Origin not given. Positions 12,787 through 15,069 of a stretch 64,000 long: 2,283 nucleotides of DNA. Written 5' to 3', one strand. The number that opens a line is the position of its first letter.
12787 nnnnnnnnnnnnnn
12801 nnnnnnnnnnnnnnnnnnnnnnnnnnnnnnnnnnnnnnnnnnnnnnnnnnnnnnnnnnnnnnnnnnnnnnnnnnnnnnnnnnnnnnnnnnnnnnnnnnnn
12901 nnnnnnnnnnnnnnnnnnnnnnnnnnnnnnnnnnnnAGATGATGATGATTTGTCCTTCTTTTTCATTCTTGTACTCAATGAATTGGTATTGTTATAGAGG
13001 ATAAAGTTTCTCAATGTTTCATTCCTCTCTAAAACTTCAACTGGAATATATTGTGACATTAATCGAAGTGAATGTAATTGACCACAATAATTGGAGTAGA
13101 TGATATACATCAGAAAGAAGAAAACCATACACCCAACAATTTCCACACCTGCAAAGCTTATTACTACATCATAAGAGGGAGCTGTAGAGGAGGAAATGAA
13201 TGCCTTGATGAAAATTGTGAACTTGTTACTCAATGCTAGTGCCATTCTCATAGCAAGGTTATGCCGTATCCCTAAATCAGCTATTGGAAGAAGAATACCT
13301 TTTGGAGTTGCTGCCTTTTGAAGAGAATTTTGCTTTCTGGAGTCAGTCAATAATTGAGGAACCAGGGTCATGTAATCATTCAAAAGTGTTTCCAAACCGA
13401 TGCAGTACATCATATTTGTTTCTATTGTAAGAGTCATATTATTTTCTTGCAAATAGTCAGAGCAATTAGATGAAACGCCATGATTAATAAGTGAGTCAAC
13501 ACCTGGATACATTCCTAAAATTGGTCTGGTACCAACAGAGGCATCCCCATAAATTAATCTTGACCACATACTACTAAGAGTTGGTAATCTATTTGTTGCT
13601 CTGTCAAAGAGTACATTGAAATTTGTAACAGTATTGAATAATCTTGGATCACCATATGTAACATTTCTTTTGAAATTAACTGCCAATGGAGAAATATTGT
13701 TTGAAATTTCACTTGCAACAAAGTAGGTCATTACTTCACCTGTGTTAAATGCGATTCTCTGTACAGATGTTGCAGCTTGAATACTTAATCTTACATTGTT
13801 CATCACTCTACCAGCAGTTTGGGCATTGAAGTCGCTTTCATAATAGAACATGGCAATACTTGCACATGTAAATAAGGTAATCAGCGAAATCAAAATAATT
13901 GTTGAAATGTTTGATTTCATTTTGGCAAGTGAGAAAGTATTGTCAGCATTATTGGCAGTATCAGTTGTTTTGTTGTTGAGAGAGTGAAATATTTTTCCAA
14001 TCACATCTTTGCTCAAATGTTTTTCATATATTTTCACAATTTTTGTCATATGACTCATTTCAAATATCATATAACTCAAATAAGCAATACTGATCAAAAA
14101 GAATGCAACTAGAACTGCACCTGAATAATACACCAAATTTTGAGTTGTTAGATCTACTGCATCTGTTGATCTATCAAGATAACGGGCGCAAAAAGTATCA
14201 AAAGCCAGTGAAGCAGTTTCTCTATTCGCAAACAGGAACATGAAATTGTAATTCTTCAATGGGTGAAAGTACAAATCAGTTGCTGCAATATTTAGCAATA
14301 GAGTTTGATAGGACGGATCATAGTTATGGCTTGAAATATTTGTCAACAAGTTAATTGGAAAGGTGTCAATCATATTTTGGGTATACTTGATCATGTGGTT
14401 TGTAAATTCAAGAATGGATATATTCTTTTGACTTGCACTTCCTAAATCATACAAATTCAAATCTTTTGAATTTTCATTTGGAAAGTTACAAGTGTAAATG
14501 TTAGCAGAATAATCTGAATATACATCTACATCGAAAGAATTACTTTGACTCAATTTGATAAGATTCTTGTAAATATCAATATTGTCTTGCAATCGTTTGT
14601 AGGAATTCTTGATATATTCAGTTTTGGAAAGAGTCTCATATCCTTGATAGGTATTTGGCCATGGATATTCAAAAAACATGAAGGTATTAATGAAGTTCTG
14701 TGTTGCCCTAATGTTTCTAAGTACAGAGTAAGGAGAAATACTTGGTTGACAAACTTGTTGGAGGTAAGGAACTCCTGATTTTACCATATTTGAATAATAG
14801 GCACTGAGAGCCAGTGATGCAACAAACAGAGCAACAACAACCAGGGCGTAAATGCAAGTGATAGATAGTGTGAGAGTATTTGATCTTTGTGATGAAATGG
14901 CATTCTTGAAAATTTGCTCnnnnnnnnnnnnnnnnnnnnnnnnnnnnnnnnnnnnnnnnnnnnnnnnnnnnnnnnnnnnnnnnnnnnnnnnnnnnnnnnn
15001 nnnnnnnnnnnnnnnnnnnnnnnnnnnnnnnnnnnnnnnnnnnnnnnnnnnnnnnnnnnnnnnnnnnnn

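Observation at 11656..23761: Tandem receptor cyclases: near-identical ends, diverged extracellular middle, adenylyl specificity predicted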

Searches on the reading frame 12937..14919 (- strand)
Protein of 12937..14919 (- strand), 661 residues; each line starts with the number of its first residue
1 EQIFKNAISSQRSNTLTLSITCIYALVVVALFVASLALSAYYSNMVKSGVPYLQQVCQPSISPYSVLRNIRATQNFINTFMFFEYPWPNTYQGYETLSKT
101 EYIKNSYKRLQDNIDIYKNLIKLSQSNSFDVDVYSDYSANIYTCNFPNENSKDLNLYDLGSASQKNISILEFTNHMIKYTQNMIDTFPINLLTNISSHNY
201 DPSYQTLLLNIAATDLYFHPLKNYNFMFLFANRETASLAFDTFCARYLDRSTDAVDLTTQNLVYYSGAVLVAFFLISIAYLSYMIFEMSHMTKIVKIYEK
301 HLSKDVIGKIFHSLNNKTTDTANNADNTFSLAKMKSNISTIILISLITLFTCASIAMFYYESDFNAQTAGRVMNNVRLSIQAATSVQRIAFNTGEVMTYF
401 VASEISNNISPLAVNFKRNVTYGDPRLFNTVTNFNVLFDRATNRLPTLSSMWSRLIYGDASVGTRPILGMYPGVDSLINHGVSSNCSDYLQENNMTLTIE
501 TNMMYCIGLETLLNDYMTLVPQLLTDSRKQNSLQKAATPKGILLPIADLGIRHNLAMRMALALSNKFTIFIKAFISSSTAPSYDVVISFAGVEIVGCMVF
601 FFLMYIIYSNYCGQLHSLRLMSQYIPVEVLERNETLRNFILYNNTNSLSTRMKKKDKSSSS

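Call 22: find_homologous_proteins(query=A2, max_evalue=0.001)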
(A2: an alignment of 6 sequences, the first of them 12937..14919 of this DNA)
Query A2 (6 sequences) (661 aa, profile of the alignment): 1 proteins with E <= 0.001 among 8000 candidates.
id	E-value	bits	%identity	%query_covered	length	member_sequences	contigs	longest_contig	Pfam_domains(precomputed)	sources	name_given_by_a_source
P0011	8.8e-85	304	34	58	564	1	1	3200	PF13426.14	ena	-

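Call 32: predict_structure(alignment_id=A2)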
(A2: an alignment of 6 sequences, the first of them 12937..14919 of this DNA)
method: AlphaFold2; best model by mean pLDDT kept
length: 661 residues; sequences in the alignment: 6
mean_pLDDT: 78.5   pTM: 0.73
mean pLDDT of the five models: 78.5, 75.1, 75.1, 73.6, 72.3
residues with pLDDT >= 90: 178; 70-90: 322; 50-70: 92; < 50: 69
segments of 3 or more residues with pLDDT < 50: 1-10, 314-333, 405-420, 429-431, 644-661
pLDDT, mean of each block of 10 residues (from residue 1): 49 72 85 84 75 86 94 90 85 86 93 95 87 91 84 56 89 97 94 87 86 84 87 93 90 82 85 84 80 70 59 48 39 58 78 82 81 88 94 87 51 45 54 75 91 88 79 87 82 87 90 94 92 84 83 93 91 80 71 77 76 67 66 69 44 38 35
secondary structure, 60 per line:
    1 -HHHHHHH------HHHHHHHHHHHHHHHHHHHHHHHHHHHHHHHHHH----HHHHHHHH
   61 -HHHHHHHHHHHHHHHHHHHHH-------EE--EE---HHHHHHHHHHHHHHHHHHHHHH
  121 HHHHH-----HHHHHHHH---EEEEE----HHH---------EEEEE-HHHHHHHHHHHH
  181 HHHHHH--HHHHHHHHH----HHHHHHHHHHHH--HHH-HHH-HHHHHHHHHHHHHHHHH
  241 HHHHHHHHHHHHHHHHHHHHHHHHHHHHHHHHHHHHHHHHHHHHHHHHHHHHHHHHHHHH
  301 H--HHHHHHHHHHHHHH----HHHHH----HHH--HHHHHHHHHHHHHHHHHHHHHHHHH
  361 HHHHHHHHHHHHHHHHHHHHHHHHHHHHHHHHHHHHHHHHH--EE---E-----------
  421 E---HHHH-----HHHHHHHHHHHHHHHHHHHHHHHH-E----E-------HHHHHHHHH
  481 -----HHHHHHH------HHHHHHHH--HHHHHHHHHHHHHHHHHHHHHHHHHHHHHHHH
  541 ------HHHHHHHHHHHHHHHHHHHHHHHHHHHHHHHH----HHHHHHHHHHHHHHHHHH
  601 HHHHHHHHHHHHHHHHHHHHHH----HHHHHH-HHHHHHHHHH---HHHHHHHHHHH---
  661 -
elements in order: H2-8 H15-48 H53-60 H62-82 H99-125 H131-138 E142-146 E163-167 H169-186 H189-197 H202-213 H224-301 H304-317 H322-326 H336-401 H425-428 H434-457 H472-480 H486-492 H499-506 H509-540 H547-578 H583-622 H627-632 H634-643 H647-657

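Call 34: search_protein_representatives(alignment_id=A2)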
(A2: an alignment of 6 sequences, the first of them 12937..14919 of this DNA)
Query: 6 sequences, 661 profile positions. Proteins with E-value up to 0.001 (for the whole library): 116; up to 1e-10: 86; up to 1e-30: 51. The best 116 are listed.
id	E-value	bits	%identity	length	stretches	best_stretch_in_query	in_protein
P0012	0.0e+00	1059.7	-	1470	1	1-660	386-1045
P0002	0.0e+00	1012.9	-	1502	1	1-660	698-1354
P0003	4.7e-215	732.3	-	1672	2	1-657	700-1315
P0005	3.1e-197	673.4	-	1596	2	1-660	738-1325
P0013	1.9e-185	634.5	-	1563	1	1-646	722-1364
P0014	2.3e-111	389.7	-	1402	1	25-649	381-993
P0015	1.8e-101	356.9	-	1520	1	1-656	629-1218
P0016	7.4e-99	348.3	-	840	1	110-657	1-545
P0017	1.2e-90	321.2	-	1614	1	2-648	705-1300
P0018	3.6e-89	316.3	-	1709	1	1-656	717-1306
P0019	1.9e-87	310.7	-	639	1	2-476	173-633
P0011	2.8e-85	303.5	-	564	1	273-658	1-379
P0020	3.1e-82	293.4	-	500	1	2-494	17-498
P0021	7.4e-81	288.9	-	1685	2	1-396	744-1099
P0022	4.9e-80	286.1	-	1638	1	1-649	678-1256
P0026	2.7e-67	244.0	-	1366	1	1-645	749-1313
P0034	2.4e-60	221.1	-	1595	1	2-654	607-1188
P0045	2.4e-48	181.4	-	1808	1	1-659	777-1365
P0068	1.0e-20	90.1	-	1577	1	45-647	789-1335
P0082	3.1e-16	75.3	-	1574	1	8-643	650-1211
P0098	8.5e-10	54.1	-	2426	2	585-656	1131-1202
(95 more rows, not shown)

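Call 37: list_cluster_members(proteins=[P0012, P0013, P0014])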
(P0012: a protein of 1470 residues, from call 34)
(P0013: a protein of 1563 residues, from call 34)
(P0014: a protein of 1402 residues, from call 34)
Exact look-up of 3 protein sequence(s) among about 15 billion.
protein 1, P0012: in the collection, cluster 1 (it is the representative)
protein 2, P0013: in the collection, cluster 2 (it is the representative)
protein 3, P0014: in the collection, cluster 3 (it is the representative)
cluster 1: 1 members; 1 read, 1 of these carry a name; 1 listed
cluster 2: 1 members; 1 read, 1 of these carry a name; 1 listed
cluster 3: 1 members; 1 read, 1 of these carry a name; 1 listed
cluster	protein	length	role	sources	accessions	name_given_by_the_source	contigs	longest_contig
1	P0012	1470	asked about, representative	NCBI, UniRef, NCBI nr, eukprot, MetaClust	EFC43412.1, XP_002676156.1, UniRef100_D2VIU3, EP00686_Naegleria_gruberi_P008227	adenylate/guanylate cyclase [Naegleria gruberi] | Adenylate/guanylate cyclase n=1 Tax=Naegleria gruberi TaxID=5762 RepID=D2VIU3_NAEGR | XP_002676156.1 adenylate/guanylate cyclase [Naegleria gruberi strain NEG-M]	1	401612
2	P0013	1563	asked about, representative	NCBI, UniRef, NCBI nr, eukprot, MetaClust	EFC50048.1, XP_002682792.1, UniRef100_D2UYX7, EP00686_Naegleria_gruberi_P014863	predicted protein [Naegleria gruberi] | Predicted protein n=1 Tax=Naegleria gruberi TaxID=5762 RepID=D2UYX7_NAEGR | uncharacterized protein NAEGRDRAFT_61738 [Naegleria gruberi]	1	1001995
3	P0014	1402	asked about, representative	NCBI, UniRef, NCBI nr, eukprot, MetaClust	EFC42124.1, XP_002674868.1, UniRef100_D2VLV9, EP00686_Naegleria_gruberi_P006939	predicted protein [Naegleria gruberi] | Predicted protein n=1 Tax=Naegleria gruberi TaxID=5762 RepID=D2VLV9_NAEGR | uncharacterized protein NAEGRDRAFT_69917 [Naegleria gruberi]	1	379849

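Call 54: list_cluster_members(proteins=[P0015, P0017, P0018, P0022, P0026, P0034, P0045, P0068, P0082, P0098])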
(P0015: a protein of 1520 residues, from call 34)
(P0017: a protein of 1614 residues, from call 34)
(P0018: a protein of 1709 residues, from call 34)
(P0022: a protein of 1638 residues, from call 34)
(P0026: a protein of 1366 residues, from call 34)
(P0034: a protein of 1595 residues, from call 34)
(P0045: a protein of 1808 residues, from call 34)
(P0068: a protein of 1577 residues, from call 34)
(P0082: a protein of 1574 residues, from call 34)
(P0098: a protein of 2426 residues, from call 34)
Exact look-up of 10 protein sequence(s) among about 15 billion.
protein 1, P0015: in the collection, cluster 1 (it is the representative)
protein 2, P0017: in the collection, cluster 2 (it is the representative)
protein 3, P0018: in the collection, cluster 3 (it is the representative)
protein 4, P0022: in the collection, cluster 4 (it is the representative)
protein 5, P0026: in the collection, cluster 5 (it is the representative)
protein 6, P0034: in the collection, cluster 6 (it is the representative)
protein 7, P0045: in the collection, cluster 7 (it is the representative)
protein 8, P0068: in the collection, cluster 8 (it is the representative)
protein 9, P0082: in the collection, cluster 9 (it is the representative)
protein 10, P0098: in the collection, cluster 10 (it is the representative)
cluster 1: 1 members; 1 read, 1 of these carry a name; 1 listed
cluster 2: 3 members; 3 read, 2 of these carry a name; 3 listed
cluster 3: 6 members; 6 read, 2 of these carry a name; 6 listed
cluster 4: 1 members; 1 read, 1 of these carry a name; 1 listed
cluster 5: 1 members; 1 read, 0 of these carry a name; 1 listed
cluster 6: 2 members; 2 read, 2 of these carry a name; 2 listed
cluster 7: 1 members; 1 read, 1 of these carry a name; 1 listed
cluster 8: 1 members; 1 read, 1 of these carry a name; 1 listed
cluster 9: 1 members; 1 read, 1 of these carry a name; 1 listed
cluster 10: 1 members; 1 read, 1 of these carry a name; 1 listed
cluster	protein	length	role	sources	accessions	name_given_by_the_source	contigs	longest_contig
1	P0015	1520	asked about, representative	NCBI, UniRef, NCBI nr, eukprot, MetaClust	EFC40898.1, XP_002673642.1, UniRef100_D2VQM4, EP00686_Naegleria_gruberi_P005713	predicted protein [Naegleria gruberi] | Predicted protein n=1 Tax=Naegleria gruberi TaxID=5762 RepID=D2VQM4_NAEGR | uncharacterized protein NAEGRDRAFT_71278 [Naegleria gruberi]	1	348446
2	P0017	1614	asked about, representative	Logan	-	-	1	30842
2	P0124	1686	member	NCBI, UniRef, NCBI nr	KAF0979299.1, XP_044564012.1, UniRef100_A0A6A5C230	hypothetical protein FDP41_001642 [Naegleria fowleri] | Guanylate cyclase domain-containing protein n=1 Tax=Naegleria fowleri TaxID=5763 ... | uncharacterized protein FDP41_001642 [Naegleria fowleri]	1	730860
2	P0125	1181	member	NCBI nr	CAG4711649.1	unnamed protein product [Naegleria fowleri]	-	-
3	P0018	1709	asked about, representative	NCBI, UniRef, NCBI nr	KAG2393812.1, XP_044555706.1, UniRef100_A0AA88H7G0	hypothetical protein C9374_003576 [Naegleria lovaniensis] | Adenylate and Guanylate cyclase catalytic domain containing protein n=1 Tax=Naegleria ... | uncharacterized protein C9374_003576 [Naegleria lovaniensis]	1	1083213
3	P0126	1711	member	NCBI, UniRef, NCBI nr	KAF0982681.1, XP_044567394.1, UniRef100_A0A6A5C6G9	hypothetical protein FDP41_011611 [Naegleria fowleri] | Guanylate cyclase domain-containing protein n=1 Tax=Naegleria fowleri TaxID=5763 ... | uncharacterized protein FDP41_011611 [Naegleria fowleri]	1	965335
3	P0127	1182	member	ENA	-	-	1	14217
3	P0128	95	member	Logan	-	-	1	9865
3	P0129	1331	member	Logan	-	-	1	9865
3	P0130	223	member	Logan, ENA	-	-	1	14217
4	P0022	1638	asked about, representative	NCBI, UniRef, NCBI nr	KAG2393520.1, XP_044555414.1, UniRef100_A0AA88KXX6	hypothetical protein C9374_007051 [Naegleria lovaniensis] | Adenylate and Guanylate cyclase catalytic domain containing protein n=1 Tax=Naegleria ... | uncharacterized protein C9374_007051 [Naegleria lovaniensis]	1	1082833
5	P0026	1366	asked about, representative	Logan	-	-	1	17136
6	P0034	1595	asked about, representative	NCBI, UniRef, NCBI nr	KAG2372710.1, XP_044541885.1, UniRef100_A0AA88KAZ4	hypothetical protein C9374_013611 [Naegleria lovaniensis] | Adenylate and Guanylate cyclase catalytic domain containing protein n=1 Tax=Naegleria ... | uncharacterized protein C9374_013611 [Naegleria lovaniensis]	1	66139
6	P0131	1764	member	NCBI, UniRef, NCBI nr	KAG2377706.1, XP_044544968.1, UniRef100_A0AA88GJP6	hypothetical protein C9374_009222 [Naegleria lovaniensis] | Adenylate and Guanylate cyclase catalytic domain containing protein n=1 Tax=Naegleria ... | uncharacterized protein C9374_009222 [Naegleria lovaniensis]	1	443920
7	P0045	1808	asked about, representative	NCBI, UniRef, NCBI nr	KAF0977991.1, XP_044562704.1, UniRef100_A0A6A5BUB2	hypothetical protein FDP41_003313 [Naegleria fowleri] | Guanylate cyclase domain-containing protein n=1 Tax=Naegleria fowleri TaxID=5763 ... | uncharacterized protein FDP41_003313 [Naegleria fowleri]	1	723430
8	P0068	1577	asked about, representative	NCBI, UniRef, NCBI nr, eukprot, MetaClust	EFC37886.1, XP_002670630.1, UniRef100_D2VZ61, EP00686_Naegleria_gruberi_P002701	predicted protein [Naegleria gruberi] | Predicted protein n=1 Tax=Naegleria gruberi TaxID=5762 RepID=D2VZ61_NAEGR | uncharacterized protein NAEGRDRAFT_74371 [Naegleria gruberi]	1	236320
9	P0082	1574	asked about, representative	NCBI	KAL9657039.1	hypothetical protein ABK040_014587 [Willaertia magna]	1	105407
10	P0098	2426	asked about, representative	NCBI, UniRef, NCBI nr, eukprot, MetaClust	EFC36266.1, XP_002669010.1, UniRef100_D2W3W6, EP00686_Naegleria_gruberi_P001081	predicted protein [Naegleria gruberi] | Predicted protein n=1 Tax=Naegleria gruberi TaxID=5762 RepID=D2W3W6_NAEGR | uncharacterized protein NAEGRDRAFT_60042 [Naegleria gruberi]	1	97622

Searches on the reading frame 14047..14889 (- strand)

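Call 68: search_protein_families(library=pfam, proteins=[window:14047-14889:-], max_evalue=10)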
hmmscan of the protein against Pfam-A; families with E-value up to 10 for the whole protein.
window:14047-14889:- (281 aa): 1 family
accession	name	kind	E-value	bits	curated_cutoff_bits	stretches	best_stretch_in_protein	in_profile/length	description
PF01594.21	AI-2E_transport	-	0.0086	15.7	34.3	1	170-278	110-218/327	AI-2E family transporter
